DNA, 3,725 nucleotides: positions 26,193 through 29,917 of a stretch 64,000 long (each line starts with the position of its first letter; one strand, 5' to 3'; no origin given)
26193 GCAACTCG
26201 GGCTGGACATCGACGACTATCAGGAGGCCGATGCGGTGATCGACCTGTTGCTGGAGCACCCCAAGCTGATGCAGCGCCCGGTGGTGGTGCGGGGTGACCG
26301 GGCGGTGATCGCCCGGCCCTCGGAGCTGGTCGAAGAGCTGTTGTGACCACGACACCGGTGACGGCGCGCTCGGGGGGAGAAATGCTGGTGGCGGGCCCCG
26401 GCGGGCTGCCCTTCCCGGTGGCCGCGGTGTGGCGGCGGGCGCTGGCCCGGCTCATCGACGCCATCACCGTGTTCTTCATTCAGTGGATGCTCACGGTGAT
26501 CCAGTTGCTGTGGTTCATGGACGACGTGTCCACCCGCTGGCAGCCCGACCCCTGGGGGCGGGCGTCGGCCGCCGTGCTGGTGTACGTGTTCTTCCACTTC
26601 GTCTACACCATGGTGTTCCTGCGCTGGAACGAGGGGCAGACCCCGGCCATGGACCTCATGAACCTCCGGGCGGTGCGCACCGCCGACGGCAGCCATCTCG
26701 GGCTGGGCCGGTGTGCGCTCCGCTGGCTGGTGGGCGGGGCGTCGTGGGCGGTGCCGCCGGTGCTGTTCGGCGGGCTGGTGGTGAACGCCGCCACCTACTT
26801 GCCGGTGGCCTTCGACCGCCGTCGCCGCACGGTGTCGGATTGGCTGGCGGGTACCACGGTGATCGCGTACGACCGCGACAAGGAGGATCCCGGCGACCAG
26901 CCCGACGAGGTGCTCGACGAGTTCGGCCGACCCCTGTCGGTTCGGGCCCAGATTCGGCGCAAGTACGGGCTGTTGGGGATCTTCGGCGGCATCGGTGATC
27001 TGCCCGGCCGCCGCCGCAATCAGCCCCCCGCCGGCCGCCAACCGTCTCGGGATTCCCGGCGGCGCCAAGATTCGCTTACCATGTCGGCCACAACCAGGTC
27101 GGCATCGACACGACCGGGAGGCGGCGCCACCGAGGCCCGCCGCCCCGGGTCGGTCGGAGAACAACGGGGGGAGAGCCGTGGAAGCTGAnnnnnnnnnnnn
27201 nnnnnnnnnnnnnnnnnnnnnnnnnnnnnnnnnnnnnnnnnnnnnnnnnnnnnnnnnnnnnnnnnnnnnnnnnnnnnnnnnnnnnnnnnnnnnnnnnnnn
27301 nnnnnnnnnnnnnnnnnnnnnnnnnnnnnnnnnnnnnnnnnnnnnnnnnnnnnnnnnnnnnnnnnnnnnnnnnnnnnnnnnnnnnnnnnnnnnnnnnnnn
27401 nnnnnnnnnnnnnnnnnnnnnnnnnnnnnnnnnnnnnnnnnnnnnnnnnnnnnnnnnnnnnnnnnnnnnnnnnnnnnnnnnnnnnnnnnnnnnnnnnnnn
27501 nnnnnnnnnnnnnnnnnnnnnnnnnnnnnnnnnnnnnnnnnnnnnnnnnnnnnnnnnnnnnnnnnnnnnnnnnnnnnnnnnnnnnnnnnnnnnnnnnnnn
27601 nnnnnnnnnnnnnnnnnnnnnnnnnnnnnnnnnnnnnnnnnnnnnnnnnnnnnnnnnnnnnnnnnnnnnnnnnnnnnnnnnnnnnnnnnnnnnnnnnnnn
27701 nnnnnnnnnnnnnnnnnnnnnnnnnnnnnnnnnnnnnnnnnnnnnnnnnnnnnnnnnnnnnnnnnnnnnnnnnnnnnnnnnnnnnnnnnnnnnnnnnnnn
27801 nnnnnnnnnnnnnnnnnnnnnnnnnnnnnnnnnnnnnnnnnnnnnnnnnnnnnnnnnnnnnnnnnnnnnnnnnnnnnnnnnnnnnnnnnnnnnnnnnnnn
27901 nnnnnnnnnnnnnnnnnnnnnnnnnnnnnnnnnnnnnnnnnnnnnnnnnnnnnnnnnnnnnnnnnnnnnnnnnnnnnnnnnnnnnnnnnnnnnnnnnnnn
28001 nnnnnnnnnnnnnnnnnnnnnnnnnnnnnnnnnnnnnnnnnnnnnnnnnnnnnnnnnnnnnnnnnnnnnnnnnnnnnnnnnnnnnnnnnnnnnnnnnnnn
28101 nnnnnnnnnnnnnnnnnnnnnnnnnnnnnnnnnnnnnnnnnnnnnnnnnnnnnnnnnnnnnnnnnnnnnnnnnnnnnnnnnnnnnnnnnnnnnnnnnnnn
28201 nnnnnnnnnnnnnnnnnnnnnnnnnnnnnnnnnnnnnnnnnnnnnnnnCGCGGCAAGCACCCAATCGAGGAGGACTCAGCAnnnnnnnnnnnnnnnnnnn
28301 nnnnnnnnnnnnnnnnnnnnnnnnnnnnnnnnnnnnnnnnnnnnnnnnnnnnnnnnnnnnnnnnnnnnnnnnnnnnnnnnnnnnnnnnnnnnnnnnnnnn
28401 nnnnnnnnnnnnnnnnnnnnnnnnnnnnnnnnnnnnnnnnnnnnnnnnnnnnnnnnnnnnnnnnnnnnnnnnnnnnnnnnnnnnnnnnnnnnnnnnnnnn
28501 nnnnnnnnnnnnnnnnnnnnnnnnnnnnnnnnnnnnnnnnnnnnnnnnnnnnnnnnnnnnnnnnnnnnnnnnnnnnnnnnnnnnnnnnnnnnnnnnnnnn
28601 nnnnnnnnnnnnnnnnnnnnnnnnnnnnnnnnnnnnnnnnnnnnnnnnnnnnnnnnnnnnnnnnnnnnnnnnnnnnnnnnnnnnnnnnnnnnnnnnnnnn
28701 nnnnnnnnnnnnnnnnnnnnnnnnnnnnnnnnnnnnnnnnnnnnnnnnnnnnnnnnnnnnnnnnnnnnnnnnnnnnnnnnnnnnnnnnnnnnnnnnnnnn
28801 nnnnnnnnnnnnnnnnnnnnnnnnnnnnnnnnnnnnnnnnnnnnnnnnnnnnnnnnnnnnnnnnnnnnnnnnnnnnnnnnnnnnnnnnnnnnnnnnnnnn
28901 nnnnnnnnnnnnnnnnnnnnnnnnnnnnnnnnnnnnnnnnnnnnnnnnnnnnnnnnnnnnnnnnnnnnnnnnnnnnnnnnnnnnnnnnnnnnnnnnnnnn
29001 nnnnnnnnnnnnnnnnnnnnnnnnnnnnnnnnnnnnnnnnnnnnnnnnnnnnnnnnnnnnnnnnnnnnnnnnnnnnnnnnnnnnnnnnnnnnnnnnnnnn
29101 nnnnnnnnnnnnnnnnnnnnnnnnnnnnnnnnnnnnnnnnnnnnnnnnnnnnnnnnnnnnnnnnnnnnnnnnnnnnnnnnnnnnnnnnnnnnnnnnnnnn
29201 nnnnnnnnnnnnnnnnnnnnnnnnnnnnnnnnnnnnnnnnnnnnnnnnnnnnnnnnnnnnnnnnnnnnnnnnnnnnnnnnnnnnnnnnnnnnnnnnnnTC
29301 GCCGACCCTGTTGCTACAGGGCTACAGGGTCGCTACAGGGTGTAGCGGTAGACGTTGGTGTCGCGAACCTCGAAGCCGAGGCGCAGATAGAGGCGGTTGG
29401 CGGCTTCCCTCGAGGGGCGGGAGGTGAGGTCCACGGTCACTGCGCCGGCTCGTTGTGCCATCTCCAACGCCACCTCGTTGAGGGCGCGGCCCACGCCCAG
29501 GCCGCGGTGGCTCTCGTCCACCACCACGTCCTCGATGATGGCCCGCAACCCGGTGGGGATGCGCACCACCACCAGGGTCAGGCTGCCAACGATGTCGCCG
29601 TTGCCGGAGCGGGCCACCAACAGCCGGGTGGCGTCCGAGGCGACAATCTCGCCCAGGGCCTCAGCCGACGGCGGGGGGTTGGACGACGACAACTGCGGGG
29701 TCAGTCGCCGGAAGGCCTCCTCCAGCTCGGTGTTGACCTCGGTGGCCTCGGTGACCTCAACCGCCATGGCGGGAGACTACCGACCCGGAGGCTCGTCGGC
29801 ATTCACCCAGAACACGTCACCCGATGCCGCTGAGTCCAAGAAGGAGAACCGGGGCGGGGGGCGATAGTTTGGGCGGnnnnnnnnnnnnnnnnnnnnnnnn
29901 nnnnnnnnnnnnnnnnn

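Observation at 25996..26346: In-frame TGA at the catalytic-Cys codon of an ArsC-family gene, followed by a SECIS-like hairpin: a candidate selenoprotein that the ORF track misses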

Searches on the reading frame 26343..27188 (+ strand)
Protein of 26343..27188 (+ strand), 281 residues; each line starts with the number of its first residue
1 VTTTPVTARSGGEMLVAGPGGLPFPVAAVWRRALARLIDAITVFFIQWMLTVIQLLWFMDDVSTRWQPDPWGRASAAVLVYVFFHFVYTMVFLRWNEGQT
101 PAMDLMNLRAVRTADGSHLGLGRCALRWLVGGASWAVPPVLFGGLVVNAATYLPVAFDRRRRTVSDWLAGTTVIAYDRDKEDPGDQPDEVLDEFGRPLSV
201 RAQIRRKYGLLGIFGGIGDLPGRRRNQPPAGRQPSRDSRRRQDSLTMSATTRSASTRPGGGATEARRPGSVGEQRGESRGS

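Call 24: search_protein_families(library=pfam, proteins=[window:26343-27188:+], max_evalue=0.00001)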
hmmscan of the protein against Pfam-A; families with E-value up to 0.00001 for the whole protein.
window:26343-27188:+ (281 aa): 1 family
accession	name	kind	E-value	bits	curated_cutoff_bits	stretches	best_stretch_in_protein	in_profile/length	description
PF06271.18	RDD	-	1.2e-18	68.1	24.1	1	26-170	1-137/137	RDD family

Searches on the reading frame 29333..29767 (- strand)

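Call 24: search_protein_families(library=pfam, proteins=[window:29333-29767:-], max_evalue=0.00001)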
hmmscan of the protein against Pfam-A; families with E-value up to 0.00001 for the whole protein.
window:29333-29767:- (144 aa): 3 families
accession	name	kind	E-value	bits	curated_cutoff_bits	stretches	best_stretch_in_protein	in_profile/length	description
PF00583.31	Acetyltransf_1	-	2.9e-14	53.8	20.7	1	25-132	11-116/116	Acetyltransferase (GNAT) family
PF13508.13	Acetyltransf_7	-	5.5e-12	46.3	27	1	47-134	3-84/84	Acetyltransferase (GNAT) domain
PF13673.13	Acetyltransf_10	-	1.9e-07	31.5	23.6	1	36-137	20-112/128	Acetyltransferase (GNAT) domain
